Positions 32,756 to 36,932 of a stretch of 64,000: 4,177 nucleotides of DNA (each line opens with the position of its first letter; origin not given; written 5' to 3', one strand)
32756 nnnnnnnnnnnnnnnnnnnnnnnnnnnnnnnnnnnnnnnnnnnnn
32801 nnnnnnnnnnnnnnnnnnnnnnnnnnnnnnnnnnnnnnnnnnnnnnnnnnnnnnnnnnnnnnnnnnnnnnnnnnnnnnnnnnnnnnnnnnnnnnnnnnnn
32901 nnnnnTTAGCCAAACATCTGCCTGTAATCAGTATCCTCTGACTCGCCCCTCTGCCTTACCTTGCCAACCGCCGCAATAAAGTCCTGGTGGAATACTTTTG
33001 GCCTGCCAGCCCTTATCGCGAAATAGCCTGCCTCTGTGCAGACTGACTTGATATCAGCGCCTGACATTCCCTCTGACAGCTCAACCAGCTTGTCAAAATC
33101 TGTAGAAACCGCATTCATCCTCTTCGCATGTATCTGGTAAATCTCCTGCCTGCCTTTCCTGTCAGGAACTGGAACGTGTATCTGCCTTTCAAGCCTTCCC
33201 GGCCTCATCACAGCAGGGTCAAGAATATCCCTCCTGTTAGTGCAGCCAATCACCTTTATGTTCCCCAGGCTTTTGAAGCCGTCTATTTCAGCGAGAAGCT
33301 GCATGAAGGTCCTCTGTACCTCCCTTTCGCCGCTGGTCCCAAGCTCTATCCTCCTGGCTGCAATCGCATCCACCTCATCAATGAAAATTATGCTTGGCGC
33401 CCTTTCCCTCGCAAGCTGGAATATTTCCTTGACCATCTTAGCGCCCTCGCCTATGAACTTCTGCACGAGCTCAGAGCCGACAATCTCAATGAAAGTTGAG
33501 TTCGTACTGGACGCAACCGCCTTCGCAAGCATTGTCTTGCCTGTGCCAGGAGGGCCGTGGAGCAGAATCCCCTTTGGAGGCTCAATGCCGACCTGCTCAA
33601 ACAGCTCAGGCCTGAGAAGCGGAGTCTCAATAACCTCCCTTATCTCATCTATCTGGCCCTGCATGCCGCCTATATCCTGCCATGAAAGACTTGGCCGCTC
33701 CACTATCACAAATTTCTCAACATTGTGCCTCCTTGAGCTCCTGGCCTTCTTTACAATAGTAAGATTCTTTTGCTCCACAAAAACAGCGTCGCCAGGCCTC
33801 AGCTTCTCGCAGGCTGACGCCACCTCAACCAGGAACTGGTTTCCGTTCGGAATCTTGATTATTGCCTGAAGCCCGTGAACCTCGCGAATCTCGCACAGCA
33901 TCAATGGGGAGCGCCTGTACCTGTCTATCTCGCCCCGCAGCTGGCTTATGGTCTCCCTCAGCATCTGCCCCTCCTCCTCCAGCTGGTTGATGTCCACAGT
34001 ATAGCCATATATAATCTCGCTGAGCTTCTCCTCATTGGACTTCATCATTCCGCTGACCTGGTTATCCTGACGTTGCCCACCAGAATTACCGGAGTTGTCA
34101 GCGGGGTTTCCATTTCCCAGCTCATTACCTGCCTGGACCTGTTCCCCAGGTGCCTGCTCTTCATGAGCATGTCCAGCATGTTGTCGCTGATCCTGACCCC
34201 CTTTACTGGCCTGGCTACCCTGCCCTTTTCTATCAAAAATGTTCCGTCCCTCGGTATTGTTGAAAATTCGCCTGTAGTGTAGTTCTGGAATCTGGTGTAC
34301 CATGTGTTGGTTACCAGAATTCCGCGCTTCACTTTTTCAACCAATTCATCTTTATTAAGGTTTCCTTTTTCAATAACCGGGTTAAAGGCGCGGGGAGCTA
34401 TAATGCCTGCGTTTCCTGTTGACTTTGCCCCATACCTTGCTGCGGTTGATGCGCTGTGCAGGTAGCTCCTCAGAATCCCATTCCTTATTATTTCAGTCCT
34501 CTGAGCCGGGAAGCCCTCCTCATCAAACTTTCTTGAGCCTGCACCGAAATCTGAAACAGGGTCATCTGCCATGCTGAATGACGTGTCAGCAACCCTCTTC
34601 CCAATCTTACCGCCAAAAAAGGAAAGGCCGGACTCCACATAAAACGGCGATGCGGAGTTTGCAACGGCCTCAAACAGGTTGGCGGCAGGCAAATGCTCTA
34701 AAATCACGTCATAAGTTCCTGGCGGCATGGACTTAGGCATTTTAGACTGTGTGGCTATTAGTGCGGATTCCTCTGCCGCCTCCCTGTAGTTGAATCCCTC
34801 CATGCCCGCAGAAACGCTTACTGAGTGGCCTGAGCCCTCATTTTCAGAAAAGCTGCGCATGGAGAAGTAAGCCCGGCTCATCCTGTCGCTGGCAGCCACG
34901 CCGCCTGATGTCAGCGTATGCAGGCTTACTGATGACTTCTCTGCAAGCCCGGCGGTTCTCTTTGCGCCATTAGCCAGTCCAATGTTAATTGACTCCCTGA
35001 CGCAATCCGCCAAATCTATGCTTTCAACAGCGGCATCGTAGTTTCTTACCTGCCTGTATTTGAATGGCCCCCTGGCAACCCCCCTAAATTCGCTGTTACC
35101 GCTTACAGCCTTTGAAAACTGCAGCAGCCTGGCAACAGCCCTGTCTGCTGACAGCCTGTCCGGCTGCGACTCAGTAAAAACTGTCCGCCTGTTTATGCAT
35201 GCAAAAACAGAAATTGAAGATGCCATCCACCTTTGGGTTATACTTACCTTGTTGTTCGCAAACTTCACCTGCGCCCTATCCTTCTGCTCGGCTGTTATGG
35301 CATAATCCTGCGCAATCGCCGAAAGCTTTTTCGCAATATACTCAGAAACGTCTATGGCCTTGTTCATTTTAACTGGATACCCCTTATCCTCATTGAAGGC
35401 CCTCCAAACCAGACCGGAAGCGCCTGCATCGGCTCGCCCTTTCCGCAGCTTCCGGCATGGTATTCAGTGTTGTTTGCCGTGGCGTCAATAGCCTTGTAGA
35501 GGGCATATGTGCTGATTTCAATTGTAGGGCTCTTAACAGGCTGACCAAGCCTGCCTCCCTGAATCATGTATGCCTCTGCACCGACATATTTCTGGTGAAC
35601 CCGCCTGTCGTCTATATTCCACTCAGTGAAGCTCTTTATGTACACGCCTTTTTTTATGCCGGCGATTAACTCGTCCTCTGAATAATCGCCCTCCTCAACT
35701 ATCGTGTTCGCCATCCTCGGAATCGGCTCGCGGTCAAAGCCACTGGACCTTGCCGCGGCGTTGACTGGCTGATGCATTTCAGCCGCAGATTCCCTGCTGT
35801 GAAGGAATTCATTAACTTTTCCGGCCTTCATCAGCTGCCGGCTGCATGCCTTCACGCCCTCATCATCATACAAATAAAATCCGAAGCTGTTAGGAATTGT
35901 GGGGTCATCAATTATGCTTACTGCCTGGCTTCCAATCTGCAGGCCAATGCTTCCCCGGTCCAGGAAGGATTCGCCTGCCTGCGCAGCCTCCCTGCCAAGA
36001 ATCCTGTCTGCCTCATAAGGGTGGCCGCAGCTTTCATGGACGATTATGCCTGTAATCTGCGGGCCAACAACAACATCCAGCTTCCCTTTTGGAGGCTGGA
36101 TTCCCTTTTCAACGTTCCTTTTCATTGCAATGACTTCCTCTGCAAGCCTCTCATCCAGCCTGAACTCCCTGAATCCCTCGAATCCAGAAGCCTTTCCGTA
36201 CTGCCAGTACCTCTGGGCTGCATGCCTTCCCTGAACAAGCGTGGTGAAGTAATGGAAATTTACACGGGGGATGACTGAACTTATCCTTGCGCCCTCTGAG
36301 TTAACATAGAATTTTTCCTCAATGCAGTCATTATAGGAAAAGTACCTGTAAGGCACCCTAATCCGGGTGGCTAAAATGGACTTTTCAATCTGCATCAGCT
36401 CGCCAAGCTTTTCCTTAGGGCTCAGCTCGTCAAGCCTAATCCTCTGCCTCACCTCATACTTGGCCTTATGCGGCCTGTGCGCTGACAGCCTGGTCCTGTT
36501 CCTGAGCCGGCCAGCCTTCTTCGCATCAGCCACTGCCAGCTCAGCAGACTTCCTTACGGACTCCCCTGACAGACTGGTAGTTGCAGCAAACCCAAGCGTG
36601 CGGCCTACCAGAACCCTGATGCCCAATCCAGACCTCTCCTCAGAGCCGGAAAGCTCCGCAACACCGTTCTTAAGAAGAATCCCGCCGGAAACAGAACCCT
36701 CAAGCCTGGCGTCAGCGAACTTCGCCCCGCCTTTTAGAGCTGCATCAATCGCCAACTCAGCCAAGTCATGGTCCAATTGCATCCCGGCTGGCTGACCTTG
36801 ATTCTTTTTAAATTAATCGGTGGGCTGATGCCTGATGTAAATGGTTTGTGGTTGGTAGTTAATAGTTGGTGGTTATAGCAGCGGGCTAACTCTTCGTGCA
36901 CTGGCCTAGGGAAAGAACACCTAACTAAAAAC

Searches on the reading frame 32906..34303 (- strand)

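Call 51: search_protein_families(library=pfam, proteins=[window:32906-34303:-], max_evalue=0.001)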
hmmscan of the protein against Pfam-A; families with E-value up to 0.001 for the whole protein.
window:32906-34303:- (465 aa): 9 families
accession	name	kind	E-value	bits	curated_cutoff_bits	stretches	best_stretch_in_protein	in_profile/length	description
PF00004.35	AAA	-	3.7e-42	144.3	21.2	1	246-378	1-130/131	ATPase family associated with various cellular activities (AAA)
PF17862.7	AAA_lid_3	-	2.1e-12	46.8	27.2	1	402-442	3-43/45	AAA+ lid domain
PF07724.20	AAA_2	-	6.4e-07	30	27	1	246-337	6-99/166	AAA domain (Cdc48 subfamily)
PF13401.12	AAA_22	-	3.3e-06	27.9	27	1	246-314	8-96/130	AAA domain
PF13191.12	AAA_16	-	1.4e-05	26.1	32.6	1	234-270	15-51/167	AAA ATPase domain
PF07728.20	AAA_5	-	1.8e-05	25.2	22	1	246-315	2-79/139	AAA domain (dynein-related subfamily)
PF05496.18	RuvB_N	-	9.9e-05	22.6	27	1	244-315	34-97/159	Holliday junction DNA helicase RuvB P-loop domain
PF06068.19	TIP49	-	0.0002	21.1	23.8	1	244-282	51-91/347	TIP49 P-loop domain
PF16450.11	Prot_ATP_ID_OB_C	-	0.00084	19.6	23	0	138-185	3-53/56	Proteasomal ATPase OB C-terminal domain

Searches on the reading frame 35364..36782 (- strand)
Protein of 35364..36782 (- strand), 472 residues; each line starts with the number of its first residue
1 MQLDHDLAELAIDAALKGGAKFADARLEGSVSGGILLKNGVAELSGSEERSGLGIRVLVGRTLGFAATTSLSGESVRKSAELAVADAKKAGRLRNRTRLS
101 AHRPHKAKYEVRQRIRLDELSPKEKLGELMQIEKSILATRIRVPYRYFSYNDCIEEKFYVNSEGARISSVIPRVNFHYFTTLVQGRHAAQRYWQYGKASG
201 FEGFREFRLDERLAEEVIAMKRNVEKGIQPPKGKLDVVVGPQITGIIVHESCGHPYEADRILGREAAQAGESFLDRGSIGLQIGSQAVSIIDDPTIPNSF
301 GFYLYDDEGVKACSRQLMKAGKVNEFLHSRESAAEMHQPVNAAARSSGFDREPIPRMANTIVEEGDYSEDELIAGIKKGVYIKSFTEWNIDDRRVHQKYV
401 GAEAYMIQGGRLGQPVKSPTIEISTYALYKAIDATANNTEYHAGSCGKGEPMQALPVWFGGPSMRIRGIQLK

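Call 51: search_protein_families(library=pfam, proteins=[window:35364-36782:-], max_evalue=0.001)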
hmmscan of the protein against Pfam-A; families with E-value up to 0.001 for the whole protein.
window:35364-36782:- (472 aa): 3 families
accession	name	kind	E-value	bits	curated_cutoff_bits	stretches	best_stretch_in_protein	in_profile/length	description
PF19289.4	PmbA_TldD_3rd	-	3.2e-49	167.5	22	1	233-470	2-217/220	PmbA/TldA metallopeptidase C-terminal domain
PF01523.21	PmbA_TldD_1st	-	1.2e-10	41.8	20.9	1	23-87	1-65/65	PmbA/TldA metallopeptidase domain 1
PF19290.4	PmbA_TldD_2nd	-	4.8e-08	33.9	20.9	1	117-218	3-102/109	PmbA/TldA metallopeptidase central domain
